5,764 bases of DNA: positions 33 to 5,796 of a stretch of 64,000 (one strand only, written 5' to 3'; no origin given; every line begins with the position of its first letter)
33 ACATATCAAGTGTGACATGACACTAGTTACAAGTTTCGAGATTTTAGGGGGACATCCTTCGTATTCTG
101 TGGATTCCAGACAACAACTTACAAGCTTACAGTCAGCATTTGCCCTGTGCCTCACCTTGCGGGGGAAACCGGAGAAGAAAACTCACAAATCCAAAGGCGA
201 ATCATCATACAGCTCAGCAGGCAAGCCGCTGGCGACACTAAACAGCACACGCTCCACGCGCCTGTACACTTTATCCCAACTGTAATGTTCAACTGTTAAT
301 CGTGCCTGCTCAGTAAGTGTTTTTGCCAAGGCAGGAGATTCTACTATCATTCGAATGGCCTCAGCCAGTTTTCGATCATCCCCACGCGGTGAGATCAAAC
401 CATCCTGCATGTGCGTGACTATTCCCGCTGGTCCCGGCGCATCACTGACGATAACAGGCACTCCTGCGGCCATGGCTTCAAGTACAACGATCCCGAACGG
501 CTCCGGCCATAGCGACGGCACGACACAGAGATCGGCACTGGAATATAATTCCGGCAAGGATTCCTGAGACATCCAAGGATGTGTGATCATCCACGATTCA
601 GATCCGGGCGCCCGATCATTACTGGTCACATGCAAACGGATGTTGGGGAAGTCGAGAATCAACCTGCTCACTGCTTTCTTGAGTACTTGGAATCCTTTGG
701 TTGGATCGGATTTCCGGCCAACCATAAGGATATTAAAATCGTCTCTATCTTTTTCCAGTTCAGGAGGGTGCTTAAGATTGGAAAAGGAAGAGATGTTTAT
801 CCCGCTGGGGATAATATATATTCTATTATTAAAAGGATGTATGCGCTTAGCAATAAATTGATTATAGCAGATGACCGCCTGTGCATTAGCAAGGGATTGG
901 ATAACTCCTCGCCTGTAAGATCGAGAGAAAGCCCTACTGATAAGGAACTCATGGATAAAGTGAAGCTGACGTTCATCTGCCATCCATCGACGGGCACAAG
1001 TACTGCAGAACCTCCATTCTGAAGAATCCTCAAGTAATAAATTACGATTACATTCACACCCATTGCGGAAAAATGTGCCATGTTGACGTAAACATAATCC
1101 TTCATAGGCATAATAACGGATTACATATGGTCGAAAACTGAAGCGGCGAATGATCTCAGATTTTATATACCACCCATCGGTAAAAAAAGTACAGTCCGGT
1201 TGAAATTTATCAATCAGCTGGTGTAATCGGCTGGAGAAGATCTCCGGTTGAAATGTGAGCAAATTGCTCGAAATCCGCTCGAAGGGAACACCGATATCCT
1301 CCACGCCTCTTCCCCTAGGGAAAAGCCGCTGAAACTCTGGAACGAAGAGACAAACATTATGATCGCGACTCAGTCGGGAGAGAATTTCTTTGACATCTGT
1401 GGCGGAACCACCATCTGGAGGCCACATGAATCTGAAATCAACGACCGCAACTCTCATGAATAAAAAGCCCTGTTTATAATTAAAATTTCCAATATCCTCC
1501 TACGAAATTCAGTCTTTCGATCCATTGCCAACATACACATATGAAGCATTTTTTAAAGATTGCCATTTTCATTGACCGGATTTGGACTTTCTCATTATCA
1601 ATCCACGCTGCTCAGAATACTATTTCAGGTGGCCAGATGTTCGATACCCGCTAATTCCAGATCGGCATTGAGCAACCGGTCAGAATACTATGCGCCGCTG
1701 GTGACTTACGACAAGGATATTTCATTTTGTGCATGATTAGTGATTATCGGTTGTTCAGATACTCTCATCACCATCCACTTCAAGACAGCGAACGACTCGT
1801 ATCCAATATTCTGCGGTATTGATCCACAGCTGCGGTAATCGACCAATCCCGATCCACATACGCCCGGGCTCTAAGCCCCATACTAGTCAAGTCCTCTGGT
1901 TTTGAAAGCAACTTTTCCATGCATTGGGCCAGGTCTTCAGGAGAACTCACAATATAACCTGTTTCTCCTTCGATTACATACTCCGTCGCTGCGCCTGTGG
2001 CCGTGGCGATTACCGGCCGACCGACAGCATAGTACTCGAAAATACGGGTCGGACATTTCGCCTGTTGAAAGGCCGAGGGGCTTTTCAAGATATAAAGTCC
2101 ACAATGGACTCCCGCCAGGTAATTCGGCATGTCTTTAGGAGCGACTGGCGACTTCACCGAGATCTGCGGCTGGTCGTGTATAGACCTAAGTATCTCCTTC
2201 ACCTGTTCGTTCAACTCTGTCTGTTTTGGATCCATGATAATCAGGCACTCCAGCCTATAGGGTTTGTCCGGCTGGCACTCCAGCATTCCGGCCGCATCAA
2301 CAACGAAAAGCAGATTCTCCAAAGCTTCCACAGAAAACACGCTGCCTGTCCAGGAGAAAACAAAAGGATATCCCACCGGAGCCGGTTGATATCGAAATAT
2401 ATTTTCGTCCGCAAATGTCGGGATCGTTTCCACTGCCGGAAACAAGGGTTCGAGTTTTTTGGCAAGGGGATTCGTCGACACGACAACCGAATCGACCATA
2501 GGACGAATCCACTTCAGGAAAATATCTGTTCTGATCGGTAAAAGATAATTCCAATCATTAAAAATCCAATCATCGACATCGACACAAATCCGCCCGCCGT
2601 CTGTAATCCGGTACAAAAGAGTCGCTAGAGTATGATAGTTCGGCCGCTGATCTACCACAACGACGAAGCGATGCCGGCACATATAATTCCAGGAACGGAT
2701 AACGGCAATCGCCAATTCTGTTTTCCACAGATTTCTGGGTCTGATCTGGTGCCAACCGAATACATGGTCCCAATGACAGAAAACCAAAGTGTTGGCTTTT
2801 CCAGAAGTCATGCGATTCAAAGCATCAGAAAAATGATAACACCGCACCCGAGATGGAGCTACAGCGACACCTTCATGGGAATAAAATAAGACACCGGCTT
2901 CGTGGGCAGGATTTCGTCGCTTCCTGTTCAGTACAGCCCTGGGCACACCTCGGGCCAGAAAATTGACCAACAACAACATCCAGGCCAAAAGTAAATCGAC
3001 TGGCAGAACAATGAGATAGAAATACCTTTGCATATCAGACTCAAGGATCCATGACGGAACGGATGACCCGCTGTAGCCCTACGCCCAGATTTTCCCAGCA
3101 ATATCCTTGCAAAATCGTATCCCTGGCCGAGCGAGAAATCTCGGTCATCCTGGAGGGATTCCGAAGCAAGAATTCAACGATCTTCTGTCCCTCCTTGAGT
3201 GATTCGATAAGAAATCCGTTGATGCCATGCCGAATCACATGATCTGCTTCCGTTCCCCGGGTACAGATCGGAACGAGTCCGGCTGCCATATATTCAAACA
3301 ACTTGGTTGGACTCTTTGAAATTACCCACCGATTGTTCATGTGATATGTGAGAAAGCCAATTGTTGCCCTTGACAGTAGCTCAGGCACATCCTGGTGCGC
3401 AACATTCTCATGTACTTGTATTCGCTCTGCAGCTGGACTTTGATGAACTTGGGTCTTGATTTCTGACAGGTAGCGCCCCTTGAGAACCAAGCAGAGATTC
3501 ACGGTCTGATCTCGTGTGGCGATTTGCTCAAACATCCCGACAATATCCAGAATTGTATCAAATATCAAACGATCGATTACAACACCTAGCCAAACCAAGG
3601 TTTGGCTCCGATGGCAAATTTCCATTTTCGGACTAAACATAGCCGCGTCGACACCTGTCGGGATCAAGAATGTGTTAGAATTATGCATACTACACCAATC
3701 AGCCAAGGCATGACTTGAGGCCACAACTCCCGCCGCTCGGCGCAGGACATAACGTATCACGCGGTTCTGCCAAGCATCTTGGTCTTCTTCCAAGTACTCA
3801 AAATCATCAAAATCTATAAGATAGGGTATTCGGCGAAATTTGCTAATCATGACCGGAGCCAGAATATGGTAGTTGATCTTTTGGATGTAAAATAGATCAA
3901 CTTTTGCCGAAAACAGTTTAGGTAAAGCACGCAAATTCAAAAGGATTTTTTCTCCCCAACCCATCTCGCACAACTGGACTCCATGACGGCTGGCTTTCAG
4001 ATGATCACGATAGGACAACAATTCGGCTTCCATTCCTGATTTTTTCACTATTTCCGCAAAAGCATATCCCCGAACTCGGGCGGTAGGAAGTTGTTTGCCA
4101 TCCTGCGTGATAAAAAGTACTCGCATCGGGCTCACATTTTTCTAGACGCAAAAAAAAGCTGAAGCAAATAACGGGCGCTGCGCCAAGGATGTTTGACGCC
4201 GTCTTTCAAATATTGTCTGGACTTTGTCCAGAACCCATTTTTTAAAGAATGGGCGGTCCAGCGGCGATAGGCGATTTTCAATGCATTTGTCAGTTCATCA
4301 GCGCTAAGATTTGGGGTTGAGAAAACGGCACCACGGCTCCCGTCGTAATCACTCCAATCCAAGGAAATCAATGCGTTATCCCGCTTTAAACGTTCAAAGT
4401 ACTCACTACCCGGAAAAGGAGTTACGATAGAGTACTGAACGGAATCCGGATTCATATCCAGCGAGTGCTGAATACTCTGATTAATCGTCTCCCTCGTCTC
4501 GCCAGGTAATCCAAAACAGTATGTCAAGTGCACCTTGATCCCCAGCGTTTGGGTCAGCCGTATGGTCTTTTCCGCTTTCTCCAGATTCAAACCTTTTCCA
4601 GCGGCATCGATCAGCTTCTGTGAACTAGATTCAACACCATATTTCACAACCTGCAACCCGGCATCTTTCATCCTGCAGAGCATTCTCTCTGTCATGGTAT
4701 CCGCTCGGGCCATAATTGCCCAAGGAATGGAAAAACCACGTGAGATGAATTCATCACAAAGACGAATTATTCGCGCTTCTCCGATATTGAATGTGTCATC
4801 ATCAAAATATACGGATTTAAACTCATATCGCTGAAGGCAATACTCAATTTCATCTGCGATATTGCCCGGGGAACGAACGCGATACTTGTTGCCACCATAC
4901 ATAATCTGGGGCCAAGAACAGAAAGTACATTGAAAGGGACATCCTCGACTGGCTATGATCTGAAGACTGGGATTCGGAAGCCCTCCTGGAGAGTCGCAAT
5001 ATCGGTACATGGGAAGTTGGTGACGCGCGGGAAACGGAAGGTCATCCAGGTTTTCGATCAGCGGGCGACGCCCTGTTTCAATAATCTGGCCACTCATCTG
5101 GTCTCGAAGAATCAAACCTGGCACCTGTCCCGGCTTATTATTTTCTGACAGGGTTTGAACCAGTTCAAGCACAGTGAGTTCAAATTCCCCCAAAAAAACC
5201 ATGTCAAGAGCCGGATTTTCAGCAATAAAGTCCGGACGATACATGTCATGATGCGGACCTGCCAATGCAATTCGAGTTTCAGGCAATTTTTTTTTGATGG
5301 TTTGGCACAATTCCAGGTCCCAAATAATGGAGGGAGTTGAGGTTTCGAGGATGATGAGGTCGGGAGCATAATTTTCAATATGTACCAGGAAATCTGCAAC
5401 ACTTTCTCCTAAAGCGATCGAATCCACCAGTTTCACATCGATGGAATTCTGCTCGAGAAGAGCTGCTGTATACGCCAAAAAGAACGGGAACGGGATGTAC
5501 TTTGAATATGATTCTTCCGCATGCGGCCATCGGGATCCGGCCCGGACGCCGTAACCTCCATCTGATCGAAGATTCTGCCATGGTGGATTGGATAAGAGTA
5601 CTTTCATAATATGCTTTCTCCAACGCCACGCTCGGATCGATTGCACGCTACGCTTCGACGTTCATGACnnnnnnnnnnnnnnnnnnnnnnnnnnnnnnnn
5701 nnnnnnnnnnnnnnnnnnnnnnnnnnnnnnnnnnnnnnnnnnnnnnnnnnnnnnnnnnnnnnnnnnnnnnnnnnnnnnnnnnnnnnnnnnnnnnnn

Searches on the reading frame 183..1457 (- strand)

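Call 83: search_protein_families(library=pfam, proteins=[window:183-1457:-], max_evalue=0.00001)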
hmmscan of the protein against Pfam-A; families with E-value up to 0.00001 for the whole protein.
window:183-1457:- (424 aa): 4 families
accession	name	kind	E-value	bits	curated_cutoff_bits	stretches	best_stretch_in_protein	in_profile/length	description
PF00534.26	Glycos_transf_1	-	1.1e-28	100.4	26.4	1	230-386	5-170/172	Glycosyl transferases group 1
PF13692.12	Glyco_trans_1_4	-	7.3e-25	88.3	27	1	242-372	3-140/142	Glycosyl transferases group 1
PF20706.3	GT4-conflict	-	2e-14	53.8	26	1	298-400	272-384/385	Family 4 Glycosyltransferase in conflict systems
PF13439.12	Glyco_transf_4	-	1.1e-08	35.8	28.5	0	150-223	83-169/170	Glycosyltransferase Family 4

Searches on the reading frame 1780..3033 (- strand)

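Call 83: search_protein_families(library=pfam, proteins=[window:1780-3033:-], max_evalue=0.00001)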
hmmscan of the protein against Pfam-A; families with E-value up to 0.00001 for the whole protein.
window:1780-3033:- (417 aa): 3 families
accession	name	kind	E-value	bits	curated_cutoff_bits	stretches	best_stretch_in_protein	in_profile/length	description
PF13692.12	Glyco_trans_1_4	-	5e-12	46.7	27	1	237-377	13-141/142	Glycosyl transferases group 1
PF13524.12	Glyco_trans_1_2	-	8.7e-12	45.6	25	1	290-405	28-141/144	Glycosyl transferase-like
PF00534.26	Glycos_transf_1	-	6.5e-11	42.5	26.4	1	271-390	55-170/172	Glycosyl transferases group 1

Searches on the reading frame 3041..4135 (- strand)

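Call 83: search_protein_families(library=pfam, proteins=[window:3041-4135:-], max_evalue=0.00001)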
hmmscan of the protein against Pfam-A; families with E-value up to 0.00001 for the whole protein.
window:3041-4135:- (364 aa): 3 families
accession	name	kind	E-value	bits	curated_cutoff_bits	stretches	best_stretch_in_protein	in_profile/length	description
PF00534.26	Glycos_transf_1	-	2.5e-11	43.9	26.4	1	202-338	37-170/172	Glycosyl transferases group 1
PF13692.12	Glyco_trans_1_4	-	9.2e-11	42.6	27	1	199-312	21-126/142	Glycosyl transferases group 1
PF13524.12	Glyco_trans_1_2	-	1.4e-10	41.7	25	1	238-348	28-136/144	Glycosyl transferase-like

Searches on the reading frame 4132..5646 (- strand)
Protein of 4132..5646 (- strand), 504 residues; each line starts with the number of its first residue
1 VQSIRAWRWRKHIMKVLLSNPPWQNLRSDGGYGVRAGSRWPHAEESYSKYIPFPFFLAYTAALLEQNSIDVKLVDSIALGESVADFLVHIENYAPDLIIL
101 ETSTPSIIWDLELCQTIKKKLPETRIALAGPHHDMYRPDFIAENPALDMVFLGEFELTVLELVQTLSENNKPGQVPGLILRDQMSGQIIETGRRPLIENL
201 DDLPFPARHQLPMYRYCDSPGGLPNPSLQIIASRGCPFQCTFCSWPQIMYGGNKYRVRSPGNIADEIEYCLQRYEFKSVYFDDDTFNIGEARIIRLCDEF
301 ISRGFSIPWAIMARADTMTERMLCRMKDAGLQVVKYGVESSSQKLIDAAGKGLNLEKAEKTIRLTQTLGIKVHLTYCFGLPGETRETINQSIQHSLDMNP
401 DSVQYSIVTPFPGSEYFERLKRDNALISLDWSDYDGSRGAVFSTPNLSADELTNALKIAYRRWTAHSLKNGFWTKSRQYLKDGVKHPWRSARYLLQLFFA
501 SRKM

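Call 83: search_protein_families(library=pfam, proteins=[window:4132-5646:-], max_evalue=0.00001)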
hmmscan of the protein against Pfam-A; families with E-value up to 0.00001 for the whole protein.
window:4132-5646:- (504 aa): 2 families
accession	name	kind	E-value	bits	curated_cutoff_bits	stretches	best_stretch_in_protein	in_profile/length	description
PF04055.27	Radical_SAM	-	2.4e-17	64.1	29.5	1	230-392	1-163/166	Radical SAM superfamily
PF02310.24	B12-binding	-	1.4e-09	38.3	32.1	1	53-162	13-120/121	B12 binding domain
